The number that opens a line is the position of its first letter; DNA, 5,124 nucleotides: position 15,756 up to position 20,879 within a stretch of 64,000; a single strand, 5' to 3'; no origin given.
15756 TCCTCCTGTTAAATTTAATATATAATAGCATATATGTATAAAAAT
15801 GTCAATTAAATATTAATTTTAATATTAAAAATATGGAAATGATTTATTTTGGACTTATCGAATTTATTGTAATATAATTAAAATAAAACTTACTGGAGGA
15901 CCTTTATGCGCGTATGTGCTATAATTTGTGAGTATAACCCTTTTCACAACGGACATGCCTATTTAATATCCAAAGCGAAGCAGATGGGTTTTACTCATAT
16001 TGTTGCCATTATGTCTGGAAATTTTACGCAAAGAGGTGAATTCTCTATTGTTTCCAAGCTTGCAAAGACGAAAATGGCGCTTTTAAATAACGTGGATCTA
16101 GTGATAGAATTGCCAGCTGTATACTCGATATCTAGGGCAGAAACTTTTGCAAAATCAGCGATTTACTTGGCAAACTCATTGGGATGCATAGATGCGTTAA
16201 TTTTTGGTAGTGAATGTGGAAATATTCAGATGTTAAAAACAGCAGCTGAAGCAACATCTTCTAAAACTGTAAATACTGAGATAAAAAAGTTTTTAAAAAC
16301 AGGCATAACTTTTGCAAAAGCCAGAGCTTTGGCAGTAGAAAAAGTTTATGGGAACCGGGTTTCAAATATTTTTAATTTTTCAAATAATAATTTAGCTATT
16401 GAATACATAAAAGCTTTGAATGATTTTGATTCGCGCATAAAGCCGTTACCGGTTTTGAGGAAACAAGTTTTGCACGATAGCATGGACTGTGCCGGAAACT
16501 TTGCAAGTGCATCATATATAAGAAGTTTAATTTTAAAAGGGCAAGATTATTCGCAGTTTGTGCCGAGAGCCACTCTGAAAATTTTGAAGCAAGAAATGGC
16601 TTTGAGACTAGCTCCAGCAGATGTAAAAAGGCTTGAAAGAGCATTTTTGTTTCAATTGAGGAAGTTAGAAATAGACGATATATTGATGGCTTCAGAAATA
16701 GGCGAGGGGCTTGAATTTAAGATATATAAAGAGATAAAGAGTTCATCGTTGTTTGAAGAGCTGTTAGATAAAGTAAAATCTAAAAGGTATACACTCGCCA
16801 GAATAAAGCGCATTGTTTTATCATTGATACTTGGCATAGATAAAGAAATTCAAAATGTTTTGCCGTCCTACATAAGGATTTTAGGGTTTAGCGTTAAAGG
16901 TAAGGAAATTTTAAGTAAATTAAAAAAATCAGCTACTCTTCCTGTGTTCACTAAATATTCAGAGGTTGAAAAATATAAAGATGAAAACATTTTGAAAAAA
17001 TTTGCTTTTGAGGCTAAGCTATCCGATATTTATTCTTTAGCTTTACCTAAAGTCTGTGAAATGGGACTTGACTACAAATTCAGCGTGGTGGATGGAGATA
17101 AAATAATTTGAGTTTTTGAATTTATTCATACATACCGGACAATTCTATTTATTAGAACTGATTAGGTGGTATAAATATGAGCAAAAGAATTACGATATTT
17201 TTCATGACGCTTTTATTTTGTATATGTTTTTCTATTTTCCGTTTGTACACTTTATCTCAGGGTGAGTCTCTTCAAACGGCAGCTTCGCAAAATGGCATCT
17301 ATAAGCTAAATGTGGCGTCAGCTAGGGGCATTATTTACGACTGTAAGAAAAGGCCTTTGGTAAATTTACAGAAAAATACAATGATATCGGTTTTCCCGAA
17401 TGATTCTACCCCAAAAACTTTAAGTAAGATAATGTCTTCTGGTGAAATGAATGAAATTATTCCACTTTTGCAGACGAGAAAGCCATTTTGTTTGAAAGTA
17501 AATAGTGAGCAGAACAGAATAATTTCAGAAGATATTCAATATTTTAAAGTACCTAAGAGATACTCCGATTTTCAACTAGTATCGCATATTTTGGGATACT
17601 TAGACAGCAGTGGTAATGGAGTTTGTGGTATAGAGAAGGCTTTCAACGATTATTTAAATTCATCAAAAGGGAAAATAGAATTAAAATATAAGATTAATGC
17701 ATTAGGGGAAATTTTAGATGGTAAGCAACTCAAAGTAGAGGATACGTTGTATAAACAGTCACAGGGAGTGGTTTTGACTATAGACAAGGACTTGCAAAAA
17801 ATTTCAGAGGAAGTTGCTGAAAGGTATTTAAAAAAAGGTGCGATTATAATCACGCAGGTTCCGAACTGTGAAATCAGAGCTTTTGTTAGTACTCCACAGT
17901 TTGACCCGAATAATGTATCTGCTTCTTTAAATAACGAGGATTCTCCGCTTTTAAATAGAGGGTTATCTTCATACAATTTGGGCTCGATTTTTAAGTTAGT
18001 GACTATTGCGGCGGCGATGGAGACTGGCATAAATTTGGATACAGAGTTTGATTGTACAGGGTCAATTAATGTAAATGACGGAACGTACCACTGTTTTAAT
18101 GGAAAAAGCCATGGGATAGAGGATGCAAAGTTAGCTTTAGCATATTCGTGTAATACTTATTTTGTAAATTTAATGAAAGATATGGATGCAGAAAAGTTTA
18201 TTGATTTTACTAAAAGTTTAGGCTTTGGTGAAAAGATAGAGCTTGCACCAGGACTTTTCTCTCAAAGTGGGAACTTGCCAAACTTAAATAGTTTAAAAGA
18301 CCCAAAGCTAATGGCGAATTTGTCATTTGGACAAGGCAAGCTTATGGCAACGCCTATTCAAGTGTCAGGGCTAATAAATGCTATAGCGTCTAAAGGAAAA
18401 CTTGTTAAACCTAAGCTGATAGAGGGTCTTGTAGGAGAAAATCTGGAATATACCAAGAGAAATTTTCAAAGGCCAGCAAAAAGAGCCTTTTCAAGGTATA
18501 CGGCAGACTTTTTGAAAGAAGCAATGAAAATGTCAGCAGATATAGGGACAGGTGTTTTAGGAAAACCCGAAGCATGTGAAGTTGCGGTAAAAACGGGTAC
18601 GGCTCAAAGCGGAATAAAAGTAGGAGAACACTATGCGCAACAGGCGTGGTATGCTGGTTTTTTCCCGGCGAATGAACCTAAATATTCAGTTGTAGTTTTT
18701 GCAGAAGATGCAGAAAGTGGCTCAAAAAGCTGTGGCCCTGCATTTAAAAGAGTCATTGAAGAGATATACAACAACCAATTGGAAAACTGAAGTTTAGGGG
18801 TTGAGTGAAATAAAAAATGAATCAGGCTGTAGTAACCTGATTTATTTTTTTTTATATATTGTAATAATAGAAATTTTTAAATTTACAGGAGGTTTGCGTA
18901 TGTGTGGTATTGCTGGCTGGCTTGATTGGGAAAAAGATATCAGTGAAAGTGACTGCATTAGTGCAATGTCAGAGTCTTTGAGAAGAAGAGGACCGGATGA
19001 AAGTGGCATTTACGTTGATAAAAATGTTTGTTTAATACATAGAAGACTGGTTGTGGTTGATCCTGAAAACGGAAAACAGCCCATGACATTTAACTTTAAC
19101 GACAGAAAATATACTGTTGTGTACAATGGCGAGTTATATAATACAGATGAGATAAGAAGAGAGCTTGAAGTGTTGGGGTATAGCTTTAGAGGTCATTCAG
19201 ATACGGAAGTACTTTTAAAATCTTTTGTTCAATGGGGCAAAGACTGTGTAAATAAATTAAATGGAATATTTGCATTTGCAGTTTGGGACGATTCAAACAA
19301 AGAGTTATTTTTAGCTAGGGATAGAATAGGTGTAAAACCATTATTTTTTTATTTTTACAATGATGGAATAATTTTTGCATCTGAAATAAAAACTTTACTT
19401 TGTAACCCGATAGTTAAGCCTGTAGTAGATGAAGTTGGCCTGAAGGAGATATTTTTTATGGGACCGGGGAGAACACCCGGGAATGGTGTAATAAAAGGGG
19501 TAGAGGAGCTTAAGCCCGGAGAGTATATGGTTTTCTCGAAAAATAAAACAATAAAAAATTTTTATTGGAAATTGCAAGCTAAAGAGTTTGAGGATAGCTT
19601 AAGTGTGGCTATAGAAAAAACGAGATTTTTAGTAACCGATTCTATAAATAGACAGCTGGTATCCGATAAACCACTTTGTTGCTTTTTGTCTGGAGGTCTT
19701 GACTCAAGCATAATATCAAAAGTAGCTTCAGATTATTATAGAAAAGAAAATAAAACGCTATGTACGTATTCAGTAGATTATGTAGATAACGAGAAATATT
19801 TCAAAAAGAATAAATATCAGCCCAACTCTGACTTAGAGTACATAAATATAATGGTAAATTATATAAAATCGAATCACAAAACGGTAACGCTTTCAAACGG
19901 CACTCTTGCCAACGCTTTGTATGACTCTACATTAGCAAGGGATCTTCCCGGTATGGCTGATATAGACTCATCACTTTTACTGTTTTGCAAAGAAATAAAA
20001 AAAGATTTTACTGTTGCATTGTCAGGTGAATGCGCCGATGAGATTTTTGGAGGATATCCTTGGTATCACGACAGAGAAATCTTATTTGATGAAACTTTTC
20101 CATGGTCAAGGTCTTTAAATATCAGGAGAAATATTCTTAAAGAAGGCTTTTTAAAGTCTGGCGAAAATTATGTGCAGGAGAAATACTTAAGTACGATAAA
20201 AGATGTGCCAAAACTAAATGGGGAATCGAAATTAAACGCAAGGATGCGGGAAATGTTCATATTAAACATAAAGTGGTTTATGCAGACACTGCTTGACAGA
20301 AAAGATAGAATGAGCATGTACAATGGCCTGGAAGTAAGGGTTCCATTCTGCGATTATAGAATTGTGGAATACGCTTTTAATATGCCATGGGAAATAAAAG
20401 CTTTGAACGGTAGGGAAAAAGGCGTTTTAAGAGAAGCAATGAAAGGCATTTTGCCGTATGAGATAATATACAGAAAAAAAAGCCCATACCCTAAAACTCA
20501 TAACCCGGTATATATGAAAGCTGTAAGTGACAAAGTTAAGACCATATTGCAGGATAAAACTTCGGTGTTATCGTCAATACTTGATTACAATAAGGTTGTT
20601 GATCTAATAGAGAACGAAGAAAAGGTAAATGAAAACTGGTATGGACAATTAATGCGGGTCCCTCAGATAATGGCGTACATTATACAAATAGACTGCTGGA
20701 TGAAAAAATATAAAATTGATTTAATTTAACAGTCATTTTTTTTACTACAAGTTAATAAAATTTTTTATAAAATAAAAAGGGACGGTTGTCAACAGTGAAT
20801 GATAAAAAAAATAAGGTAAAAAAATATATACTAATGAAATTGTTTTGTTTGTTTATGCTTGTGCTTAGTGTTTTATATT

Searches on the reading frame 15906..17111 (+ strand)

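Call 53: search_protein_families(library=pfam, proteins=[window:15906-17111:+], max_evalue=0.00001)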
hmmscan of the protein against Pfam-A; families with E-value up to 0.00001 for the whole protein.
window:15906-17111:+ (401 aa): 3 families
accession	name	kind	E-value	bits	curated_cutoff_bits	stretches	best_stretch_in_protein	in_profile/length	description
PF05636.17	HIGH_NTase1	-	3.2e-115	386.1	27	1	1-382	1-392/402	HIGH Nucleotidyl Transferase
PF01467.32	CTP_transf_like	-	1.5e-06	28.9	21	0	10-58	6-57/133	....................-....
PF08218.17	Citrate_ly_lig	-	2.3e-06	27.9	20.9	0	4-106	2-104/182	Citrate lyase ligase C-terminal domain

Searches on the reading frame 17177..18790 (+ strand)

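Call 53: search_protein_families(library=pfam, proteins=[window:17177-18790:+], max_evalue=0.00001)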
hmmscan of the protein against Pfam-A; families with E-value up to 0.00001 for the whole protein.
window:17177-18790:+ (537 aa): 1 family
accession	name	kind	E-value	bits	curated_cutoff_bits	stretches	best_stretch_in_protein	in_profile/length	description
PF00905.27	Transpeptidase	-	4e-47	161.3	22.1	1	221-528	1-299/299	Penicillin binding protein transpeptidase domain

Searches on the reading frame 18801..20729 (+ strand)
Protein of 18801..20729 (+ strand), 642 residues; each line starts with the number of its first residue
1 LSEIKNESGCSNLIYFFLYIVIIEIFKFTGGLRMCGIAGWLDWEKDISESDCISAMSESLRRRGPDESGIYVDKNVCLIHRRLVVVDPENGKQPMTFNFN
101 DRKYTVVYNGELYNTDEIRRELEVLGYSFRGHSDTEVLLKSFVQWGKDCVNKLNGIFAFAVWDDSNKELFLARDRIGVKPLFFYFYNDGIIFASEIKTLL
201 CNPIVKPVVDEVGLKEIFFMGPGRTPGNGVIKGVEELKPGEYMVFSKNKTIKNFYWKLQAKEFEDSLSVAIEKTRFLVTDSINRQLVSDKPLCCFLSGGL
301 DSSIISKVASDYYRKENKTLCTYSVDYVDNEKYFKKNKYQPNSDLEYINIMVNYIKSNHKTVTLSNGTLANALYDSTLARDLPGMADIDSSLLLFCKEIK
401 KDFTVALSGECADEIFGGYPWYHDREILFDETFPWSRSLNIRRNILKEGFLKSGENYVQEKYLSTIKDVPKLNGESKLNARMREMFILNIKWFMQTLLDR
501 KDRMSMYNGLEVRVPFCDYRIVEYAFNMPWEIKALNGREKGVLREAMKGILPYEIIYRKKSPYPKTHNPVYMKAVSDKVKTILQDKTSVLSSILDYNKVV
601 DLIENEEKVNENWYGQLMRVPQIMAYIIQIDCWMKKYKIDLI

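Call 53: search_protein_families(library=pfam, proteins=[window:18801-20729:+], max_evalue=0.00001)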
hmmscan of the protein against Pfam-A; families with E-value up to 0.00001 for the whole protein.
window:18801-20729:+ (642 aa): 3 families
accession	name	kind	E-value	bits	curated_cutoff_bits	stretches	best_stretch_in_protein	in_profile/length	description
PF00733.27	Asn_synthase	-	7.4e-85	286.1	21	1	275-628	3-347/354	Asparagine synthase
PF13537.11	GATase_7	-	3.2e-47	160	25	1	80-200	1-122/123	Glutamine amidotransferase domain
PF13522.11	GATase_6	-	1.7e-41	141.7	27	1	65-195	1-130/130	Glutamine amidotransferase domain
